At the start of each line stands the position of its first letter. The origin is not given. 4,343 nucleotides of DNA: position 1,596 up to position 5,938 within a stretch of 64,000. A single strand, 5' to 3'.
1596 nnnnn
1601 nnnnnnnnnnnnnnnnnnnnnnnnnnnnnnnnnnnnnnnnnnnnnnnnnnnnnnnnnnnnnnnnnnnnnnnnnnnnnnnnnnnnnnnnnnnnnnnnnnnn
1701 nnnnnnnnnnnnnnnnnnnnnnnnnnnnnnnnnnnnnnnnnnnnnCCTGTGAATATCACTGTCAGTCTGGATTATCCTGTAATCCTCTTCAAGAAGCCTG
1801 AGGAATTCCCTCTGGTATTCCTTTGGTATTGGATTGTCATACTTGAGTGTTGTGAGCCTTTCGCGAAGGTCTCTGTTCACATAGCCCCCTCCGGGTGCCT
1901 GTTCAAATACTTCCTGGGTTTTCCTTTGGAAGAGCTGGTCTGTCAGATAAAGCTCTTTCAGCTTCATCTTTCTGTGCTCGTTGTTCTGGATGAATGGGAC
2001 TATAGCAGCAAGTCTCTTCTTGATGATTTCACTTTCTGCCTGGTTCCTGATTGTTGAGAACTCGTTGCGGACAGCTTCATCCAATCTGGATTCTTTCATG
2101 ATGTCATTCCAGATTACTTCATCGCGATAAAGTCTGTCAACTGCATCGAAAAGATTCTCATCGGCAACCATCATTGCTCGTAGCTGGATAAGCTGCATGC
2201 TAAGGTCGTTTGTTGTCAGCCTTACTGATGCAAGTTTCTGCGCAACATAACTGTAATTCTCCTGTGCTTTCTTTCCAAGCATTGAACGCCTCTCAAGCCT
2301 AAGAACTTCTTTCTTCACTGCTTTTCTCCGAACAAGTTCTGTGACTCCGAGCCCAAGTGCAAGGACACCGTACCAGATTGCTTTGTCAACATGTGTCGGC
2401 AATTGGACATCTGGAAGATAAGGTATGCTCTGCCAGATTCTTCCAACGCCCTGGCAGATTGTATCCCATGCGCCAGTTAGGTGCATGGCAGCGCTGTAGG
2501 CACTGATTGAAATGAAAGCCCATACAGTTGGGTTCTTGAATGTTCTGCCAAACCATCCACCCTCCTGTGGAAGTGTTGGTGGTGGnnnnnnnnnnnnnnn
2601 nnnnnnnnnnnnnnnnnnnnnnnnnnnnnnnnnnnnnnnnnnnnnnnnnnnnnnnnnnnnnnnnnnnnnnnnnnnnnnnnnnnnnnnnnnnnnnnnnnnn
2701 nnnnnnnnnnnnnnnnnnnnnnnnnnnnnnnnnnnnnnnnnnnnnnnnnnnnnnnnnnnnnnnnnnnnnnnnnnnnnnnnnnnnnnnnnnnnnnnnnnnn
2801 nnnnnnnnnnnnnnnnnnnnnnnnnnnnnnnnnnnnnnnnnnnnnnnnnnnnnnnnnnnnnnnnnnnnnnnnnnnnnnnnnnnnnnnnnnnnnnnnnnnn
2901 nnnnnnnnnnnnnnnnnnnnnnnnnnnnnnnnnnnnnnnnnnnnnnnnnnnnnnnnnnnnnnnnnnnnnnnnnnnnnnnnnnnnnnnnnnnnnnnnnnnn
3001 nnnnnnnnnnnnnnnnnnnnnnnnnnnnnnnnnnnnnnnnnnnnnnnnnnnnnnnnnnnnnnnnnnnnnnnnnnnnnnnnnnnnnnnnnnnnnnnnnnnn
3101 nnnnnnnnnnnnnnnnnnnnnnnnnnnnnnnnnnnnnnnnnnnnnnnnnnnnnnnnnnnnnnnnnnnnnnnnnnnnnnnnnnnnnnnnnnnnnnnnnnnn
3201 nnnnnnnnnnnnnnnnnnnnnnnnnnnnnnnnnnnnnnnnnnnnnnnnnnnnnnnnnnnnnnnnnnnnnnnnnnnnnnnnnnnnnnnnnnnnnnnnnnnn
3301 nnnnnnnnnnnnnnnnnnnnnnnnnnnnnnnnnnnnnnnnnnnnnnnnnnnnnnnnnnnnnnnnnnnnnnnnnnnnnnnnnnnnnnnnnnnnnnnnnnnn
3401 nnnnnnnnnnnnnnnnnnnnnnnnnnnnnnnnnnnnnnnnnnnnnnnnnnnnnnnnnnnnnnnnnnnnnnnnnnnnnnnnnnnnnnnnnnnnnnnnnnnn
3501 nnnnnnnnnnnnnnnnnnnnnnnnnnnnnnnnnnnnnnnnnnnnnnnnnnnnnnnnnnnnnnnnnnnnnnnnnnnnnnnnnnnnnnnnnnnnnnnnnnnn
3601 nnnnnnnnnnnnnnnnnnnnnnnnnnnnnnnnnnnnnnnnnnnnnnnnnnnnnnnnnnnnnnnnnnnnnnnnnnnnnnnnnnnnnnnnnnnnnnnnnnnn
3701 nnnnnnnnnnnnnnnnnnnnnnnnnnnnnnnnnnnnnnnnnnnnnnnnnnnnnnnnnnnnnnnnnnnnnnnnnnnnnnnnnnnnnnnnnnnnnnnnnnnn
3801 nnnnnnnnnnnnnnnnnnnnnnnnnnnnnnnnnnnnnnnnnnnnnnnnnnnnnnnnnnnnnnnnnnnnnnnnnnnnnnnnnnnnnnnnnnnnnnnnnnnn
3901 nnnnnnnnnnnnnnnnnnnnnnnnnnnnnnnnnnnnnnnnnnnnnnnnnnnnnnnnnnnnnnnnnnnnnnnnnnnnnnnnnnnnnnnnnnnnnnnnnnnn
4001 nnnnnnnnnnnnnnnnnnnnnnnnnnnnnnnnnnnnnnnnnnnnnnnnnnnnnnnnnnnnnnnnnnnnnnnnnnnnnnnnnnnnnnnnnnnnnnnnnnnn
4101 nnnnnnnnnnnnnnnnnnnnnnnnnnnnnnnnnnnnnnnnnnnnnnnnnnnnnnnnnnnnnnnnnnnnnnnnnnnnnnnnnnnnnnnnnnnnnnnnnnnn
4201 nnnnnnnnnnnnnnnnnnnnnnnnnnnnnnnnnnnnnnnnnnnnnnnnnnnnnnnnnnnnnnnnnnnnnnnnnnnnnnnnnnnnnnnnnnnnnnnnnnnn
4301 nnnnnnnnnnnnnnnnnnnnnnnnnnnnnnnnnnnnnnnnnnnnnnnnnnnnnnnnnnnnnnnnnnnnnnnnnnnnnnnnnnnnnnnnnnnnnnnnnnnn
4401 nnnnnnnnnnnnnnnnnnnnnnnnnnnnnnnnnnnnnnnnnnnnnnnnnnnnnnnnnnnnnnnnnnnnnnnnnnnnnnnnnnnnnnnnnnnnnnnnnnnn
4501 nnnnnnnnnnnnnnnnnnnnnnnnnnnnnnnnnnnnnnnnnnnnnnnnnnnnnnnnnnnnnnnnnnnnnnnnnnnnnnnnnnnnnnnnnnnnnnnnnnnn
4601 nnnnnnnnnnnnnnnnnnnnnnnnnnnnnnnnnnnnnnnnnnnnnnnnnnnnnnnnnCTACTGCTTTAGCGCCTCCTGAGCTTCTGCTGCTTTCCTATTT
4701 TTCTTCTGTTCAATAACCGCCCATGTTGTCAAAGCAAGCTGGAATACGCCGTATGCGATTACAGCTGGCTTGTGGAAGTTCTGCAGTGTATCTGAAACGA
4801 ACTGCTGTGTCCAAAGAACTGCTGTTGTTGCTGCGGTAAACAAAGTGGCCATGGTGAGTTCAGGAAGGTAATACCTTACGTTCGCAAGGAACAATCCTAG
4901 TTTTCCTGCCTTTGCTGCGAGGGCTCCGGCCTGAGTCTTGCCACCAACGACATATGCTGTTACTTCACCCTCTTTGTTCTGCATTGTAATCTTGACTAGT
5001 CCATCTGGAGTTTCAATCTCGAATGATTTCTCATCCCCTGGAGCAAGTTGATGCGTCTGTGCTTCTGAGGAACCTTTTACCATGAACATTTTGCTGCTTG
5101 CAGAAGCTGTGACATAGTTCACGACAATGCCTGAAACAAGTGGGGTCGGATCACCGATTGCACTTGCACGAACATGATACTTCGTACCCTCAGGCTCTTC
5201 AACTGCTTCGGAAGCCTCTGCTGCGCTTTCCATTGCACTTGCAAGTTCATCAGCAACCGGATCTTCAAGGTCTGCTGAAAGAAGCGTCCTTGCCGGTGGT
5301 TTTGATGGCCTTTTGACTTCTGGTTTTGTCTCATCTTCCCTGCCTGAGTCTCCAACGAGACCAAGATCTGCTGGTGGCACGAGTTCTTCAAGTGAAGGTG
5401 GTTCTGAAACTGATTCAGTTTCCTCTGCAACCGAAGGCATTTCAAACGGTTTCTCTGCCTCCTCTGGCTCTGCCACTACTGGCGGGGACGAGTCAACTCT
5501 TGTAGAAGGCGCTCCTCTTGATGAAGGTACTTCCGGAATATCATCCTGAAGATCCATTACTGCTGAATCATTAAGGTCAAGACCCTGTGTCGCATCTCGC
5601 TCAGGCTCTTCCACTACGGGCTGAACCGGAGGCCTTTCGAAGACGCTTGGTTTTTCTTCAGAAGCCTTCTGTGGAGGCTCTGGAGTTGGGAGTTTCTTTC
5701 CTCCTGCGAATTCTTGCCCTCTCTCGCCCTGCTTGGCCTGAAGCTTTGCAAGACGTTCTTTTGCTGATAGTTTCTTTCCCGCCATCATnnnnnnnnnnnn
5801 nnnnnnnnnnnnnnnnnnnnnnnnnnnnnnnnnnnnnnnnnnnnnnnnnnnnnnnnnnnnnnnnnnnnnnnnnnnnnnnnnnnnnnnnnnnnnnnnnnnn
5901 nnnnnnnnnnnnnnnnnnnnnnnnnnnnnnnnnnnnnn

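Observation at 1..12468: Uncharacterised 12.5-kb co-directional locus: duplicated two-gene surface cassette, coiled-coil proteins and a PP2C-tailed giant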

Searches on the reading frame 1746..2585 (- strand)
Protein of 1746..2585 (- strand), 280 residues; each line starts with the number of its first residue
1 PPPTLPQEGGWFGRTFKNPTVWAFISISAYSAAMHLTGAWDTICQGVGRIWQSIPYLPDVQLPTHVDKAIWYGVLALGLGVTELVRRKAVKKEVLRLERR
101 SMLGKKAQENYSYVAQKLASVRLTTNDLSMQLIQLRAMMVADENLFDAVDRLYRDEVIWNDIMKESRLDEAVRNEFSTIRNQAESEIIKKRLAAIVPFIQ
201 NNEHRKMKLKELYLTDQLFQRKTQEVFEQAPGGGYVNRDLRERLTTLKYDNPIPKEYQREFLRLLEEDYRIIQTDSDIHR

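Call 85: predict_structure(alignment_id=A11)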
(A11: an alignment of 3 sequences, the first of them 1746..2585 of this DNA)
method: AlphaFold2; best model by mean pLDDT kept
length: 280 residues; sequences in the alignment: 3
mean_pLDDT: 40.6   pTM: 0.29
mean pLDDT of the five models: 40.6, 38.1, 37.8, 35.4, 33.4
residues with pLDDT >= 90: 0; 70-90: 0; 50-70: 33; < 50: 247
segments of 3 or more residues with pLDDT < 50: 1-22, 31-38, 57-91, 100-105, 118-135, 137-280
pLDDT, mean of each block of 10 residues (from residue 1): 31 41 50 46 51 46 36 36 45 51 46 51 40 48 44 39 35 37 38 33 40 40 37 33 34 38 41 33
secondary structure, 60 per line:
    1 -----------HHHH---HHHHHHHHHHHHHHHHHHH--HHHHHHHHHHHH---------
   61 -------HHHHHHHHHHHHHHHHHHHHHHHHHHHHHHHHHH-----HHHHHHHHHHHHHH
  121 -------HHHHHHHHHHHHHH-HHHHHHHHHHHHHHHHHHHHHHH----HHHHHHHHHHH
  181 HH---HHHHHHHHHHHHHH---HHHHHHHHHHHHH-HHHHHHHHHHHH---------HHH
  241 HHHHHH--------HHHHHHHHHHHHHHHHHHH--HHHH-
elements in order: H12-15 H19-37 H40-51 H68-101 H107-120 H128-141 H143-165 H170-182 H186-199 H203-215 H217-228 H238-246 H255-273 H276-279

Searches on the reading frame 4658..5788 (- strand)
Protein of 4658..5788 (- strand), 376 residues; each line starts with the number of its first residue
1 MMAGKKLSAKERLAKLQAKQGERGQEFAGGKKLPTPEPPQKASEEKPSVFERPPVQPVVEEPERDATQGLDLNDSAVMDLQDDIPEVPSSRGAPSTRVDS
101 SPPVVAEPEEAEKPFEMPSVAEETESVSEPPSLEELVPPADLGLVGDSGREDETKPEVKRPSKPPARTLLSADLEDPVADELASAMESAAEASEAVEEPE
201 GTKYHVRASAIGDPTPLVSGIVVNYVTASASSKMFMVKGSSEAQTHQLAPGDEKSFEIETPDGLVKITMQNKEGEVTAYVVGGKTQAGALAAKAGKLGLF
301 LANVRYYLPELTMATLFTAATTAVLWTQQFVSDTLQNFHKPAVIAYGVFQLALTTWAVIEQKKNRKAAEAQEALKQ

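Call 5: search_protein_families(library=pfam, proteins=[window:4658-5788:-], max_evalue=0.1)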
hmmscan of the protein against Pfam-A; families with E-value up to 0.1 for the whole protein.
window:4658-5788:- (376 aa): 0 families

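Call 20: search_protein_families(library=ncbifam, proteins=[window:4658-5788:-], max_evalue=0.1)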
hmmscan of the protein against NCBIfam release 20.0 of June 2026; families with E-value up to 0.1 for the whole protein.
window:4658-5788:- (376 aa): 0 families

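Call 36: search_protein_families(library=phrogs, proteins=[window:4658-5788:-], max_evalue=0.01)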
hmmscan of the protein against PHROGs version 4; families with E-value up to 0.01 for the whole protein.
window:4658-5788:- (376 aa): 0 families

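Call 37: search_protein_families(library=padloc, proteins=[window:4658-5788:-], max_evalue=0.01)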
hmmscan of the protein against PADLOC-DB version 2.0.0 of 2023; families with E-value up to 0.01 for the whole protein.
window:4658-5788:- (376 aa): 0 families

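Call 92: search_solved_structures(query=A8, max_evalue=1)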
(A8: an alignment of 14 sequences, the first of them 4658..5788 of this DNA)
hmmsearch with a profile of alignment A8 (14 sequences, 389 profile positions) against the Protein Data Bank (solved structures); distinct sequences matched with E-value up to 1: 2.
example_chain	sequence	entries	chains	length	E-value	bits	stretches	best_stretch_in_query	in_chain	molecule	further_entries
6mb3_E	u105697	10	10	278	0.39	13.8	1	7-107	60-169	Plasmodium falciparum recombinant shortened CSP | circumsporozoite protein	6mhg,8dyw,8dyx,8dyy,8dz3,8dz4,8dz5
8eh5_G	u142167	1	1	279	0.4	13.7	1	7-107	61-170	Circumsporozoite protein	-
